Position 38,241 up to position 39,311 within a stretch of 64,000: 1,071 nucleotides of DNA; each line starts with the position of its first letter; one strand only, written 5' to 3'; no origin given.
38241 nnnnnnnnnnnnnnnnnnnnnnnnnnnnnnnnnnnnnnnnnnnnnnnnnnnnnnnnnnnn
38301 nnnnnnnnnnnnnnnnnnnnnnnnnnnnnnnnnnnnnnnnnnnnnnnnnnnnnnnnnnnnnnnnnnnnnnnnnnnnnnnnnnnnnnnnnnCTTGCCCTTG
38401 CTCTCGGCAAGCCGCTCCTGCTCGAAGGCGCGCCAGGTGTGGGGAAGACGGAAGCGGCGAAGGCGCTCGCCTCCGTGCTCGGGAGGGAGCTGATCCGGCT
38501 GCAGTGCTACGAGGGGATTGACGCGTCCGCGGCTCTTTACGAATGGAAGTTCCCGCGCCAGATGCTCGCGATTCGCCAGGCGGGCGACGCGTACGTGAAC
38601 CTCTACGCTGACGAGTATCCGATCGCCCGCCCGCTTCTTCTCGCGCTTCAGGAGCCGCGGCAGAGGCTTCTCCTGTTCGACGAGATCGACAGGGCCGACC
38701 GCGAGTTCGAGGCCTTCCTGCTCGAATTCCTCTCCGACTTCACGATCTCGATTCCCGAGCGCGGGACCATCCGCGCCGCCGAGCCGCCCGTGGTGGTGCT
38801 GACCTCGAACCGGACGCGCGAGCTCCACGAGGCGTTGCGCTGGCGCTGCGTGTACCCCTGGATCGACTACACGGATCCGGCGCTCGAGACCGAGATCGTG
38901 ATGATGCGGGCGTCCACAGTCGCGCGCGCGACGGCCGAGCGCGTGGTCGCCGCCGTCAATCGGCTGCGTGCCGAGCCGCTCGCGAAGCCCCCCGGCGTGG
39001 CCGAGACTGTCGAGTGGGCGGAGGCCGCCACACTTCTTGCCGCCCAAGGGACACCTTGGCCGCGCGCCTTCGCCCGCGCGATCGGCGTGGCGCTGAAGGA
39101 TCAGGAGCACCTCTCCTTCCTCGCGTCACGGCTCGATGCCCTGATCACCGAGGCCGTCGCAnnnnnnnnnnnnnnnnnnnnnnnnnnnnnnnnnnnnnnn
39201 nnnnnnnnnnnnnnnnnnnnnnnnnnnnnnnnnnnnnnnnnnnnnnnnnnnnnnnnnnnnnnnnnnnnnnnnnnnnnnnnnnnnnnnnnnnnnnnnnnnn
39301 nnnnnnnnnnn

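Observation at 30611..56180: Recurrent Tyr-codon to stop changes (TAC/TAT to TAG or TAA) at conserved tyrosines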

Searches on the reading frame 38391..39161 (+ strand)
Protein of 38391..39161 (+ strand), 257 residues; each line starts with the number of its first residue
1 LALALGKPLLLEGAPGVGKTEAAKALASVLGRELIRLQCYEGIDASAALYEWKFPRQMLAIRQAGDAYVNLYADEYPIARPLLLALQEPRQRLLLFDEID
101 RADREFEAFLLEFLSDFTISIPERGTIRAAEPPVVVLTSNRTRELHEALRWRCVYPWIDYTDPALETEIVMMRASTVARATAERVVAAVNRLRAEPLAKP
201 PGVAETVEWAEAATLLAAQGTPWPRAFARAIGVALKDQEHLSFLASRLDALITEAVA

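Call 10: find_related_loci(query=window:38391-39161:+, collection=genome_contigs, flank=10000)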
Query window:38391-39161:+ (257 aa) in genome_contigs; peptide patterns used: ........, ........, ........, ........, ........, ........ (x = any residue, [..] = any of these).
600 stretches matched a pattern (row limit reached: there are more); 598 encode a relative of the query (tblastn E <= 1e-3); the best 80 are kept; 80 distinct loci.
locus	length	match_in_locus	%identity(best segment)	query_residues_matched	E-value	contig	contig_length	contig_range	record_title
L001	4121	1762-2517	80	6-257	5e-137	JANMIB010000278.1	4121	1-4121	MAG: Bosea sp. (in: a-proteobacteria) isolate OTE_70_metabat_142 OTE_70_k141_1444778, whole genome shotgun sequence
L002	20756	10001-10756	82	6-257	2e-133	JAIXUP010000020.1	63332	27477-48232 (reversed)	MAG: Hyphomicrobiales bacterium isolate D1_MAG_00033 pond_D1_MAG_00033_000000000037, whole genome shotgun sequence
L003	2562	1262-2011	80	6-255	1e-138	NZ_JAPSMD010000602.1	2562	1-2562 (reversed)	Falsiroseomonas oryzae strain MO-31 MO-31.00602, whole genome shotgun sequence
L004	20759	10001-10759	77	1-253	8e-129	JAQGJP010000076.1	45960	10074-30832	MAG: Rhizobium sp. isolate RYN_488 scaffold_1843322, whole genome shotgun sequence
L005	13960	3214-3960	77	1-249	2e-125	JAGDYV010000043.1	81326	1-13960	MAG: Hyphomicrobiaceae bacterium isolate FR12alp10 FR12DL_contig_12482, whole genome shotgun sequence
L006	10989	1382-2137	73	6-257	5e-123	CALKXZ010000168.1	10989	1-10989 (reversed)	MAG: uncultured Granulosicoccus sp. isolate H4_Bin_Bin_111_1 genome assembly, contig: c_000001214733, whole genome shotg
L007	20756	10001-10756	73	6-257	1e-122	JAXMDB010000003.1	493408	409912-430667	MAG: Hyphomicrobiaceae bacterium isolate STL-PRO25 C2.31.fa-3, whole genome shotgun sequence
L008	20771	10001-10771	73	1-257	7e-118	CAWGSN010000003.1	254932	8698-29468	MAG: uncultured Alphaproteobacteria bacterium isolate MFD06298.bin.2.175 genome assembly, contig: contig_12041, whole ge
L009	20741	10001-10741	77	6-252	1e-116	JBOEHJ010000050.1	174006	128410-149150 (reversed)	MAG: Geminicoccales bacterium isolate PBSalp20 PBS13d_contig_673, whole genome shotgun sequence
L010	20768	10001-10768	73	1-256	9e-114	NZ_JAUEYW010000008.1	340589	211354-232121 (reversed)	Bradyrhizobium sp. SZCCHNR1015 NODE_8, whole genome shotgun sequence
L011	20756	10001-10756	74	1-252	8e-114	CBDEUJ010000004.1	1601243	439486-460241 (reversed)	MAG: Paracoccaceae bacterium isolate f3ee2caa-37b1-43b9-9fb8-375eacd4e4c4 genome assembly, contig: contig_4, whole genom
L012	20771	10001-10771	72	1-257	4e-113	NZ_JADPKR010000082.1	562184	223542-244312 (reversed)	Bradyrhizobium sp. 141 13LoS18_3_2, whole genome shotgun sequence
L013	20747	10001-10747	73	1-249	2e-111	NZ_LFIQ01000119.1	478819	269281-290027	Bradyrhizobium pachyrhizi strain PAC 48 contig_1852, whole genome shotgun sequence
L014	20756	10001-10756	65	1-252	2e-99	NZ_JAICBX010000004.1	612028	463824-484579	Flavimaribacter sediminis strain WL0058 NODE_4_length_612028_cov_35.123285, whole genome shotgun sequence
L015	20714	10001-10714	65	1-238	6e-94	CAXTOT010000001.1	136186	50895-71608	MAG TPA_asm: uncultured Lichenihabitans sp. isolate public_SRR11456919_metawrap_bin.13 genome assembly, contig: public_S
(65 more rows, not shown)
